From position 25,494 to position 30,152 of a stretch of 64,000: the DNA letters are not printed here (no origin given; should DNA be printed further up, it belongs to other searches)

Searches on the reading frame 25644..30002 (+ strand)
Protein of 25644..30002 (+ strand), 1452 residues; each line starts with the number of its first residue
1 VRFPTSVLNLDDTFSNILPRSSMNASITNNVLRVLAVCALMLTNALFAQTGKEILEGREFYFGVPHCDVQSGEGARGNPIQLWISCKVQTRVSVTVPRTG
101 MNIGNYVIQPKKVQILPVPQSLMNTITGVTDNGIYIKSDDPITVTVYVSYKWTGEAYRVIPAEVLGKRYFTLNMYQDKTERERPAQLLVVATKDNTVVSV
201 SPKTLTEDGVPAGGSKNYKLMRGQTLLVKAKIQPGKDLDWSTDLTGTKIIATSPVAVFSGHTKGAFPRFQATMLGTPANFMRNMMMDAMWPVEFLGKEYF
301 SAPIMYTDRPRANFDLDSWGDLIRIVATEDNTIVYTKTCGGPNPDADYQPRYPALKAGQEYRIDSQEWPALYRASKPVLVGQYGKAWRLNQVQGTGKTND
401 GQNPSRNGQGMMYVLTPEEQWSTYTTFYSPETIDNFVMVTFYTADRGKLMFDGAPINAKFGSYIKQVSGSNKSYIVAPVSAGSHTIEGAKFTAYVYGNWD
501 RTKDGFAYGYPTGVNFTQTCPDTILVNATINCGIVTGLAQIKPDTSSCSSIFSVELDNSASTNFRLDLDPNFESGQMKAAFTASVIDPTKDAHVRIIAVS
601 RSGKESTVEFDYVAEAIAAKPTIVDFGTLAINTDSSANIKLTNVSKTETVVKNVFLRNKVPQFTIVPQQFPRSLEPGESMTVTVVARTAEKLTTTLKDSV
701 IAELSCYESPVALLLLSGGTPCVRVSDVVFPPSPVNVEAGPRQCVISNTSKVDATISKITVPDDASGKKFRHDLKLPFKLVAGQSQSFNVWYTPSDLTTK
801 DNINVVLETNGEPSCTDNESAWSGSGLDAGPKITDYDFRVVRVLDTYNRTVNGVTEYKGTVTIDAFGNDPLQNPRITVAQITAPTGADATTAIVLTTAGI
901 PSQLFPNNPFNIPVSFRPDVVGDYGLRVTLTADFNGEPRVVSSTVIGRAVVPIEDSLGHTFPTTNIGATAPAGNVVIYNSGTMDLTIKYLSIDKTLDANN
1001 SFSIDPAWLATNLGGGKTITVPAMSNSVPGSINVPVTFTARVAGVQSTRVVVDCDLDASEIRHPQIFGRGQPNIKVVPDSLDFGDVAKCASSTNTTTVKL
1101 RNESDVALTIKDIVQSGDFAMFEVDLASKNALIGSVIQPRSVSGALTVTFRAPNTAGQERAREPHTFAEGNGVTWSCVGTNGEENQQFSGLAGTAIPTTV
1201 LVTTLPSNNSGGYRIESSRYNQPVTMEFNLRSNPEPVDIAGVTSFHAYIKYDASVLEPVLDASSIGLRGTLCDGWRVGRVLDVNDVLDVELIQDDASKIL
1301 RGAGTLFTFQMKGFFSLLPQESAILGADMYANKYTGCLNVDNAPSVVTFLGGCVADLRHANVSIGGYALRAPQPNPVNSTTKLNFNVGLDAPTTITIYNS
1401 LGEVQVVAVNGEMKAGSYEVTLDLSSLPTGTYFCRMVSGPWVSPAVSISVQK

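Call 12: search_protein_families(library=pfam, proteins=[window:25644-30002:+], max_evalue=0.0001)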
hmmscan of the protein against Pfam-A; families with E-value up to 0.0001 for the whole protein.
window:25644-30002:+ (1452 aa): 5 families
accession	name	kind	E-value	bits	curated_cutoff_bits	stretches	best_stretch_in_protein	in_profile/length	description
PF17517.7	IgGFc_binding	-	9e-43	147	25.6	1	156-497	2-297/297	IgGFc binding protein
PF22544.2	HYDIN_VesB_CFA65-like_Ig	-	1.6e-09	38.3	25.5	0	620-685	6-69/100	HYDIN/CFA65/VesB-like, Ig-like domain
PF18962.6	Por_Secre_tail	-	2.2e-08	34.7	27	1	1374-1438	3-64/75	Secretion system C-terminal sorting domain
PF22073.2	Cep192_D4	-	7.7e-06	26.5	35.5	0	1072-1154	2-82/112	Cep192 domain 4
PF24771.2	Ig_CFAP74_1st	-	7.9e-06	26.6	29.2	0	619-687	3-71/97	CFAP74 first Ig-like domain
